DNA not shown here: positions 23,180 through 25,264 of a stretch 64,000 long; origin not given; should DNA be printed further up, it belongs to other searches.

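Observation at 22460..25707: hisG - hisC::HAD - hisB cluster: histidinol-phosphatase domain apparently fused to the aminotransferase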

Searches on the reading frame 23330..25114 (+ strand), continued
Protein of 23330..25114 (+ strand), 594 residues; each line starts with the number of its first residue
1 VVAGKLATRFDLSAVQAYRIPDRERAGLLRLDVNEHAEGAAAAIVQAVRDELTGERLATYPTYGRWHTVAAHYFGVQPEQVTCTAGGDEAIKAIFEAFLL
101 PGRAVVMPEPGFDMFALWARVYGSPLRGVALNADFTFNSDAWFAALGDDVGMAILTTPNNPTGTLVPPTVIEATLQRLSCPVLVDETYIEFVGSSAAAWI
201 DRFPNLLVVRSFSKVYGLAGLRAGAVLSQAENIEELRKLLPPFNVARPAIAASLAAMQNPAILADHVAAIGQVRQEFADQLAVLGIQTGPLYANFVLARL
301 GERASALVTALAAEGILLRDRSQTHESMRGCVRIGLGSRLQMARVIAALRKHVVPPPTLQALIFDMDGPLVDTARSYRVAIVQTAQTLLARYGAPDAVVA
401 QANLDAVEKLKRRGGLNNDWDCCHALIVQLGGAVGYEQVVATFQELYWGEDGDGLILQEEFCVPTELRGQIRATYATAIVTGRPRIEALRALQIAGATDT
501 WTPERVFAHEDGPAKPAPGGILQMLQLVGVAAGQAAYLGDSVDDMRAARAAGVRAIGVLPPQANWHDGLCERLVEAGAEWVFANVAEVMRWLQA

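Call 85: fold_search(model_id=the predicted structure, library=pdb)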
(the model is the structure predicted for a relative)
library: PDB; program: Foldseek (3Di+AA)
matches with E <= 10: 1984; with E <= 0.001: 1852
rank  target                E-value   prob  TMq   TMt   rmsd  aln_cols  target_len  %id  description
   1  8bj1_A                2.6e-28  1.00  0.55  0.89   2.4       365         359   26  Crystal structure of Medicago truncatula histidinol-phosphate aminotransferase (HISN6) in the open state (released 2023-03-22)
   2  8bj4_C                3.6e-28  1.00  0.55  0.88   2.5       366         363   27  Crystal structure of Medicago truncatula histidinol-phosphate aminotransferase (HISN6) in apo form (released 2023-03-22)
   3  7szp_A                7.2e-28  1.00  0.52  0.85   2.5       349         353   33  Crystal Structure of Histidinol-phosphate aminotransferase from Klebsiella pneumoniae subsp. pneumoniae (strain HS1128 (released 2021-12-15)
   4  8bj3_B                9.0e-28  1.00  0.53  0.86   2.2       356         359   27  Crystal structure of Medicago truncatula histidinol-phosphate aminotransferase (HISN6) in complex with histidinol-phos (released 2023-03-22)
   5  1fg3                  1.4e-27  1.00  0.53  0.86   2.5       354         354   31  CRYSTAL STRUCTURE OF L-HISTIDINOL PHOSPHATE AMINOTRANSFERASE COMPLEXED WITH L-HISTIDINOL (released 2001-08-22)
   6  7szp_D                1.8e-27  1.00  0.52  0.85   2.4       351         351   33  Crystal Structure of Histidinol-phosphate aminotransferase from Klebsiella pneumoniae subsp. pneumoniae (strain HS1128 (released 2021-12-15)
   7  7szp_B                2.9e-27  1.00  0.52  0.86   2.5       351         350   32  Crystal Structure of Histidinol-phosphate aminotransferase from Klebsiella pneumoniae subsp. pneumoniae (strain HS1128 (released 2021-12-15)
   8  7szp_C                3.8e-27  1.00  0.51  0.85   2.5       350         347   32  Crystal Structure of Histidinol-phosphate aminotransferase from Klebsiella pneumoniae subsp. pneumoniae (strain HS1128 (released 2021-12-15)
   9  1gex                  1.3e-26  1.00  0.50  0.85   2.5       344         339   30  CRYSTAL STRUCTURE OF HISTIDINOL-PHOSPHATE AMINOTRANSFERASE COMPLEXED WITH HISTIDINOL-PHOSPHATE (released 2001-04-18)
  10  8bj1_B                2.0e-26  1.00  0.54  0.87   2.2       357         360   27  Crystal structure of Medicago truncatula histidinol-phosphate aminotransferase (HISN6) in the open state (released 2023-03-22)
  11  1gew                  2.2e-26  1.00  0.49  0.85   5.2       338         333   32  CRYSTAL STRUCTURE OF HISTIDINOL-PHOSPHATE AMINOTRANSFERASE COMPLEXED WITH PYRIDOXAL 5'-PHOSPHATE (released 2001-04-18)
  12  4r2n_A                2.5e-26  1.00  0.54  0.89   2.4       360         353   24  Crystal structure of Rv3772 in complex with its substrate (released 2015-08-12)
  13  3hdo_A                4.4e-26  1.00  0.53  0.88   2.2       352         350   28  Crystal Structure of a Histidinol-phosphate aminotransferase from Geobacter metallireducens (released 2009-05-19)
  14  3hdo_B                4.7e-26  1.00  0.53  0.88   2.2       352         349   28  Crystal Structure of a Histidinol-phosphate aminotransferase from Geobacter metallireducens (released 2009-05-19)
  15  1gey                  1.9e-25  1.00  0.49  0.84   2.5       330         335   32  CRYSTAL STRUCTURE OF HISTIDINOL-PHOSPHATE AMINOTRANSFERASE COMPLEXED WITH N-(5'-PHOSPHOPYRIDOXYL)-L-GLUTAMATE (released 2001-04-18)
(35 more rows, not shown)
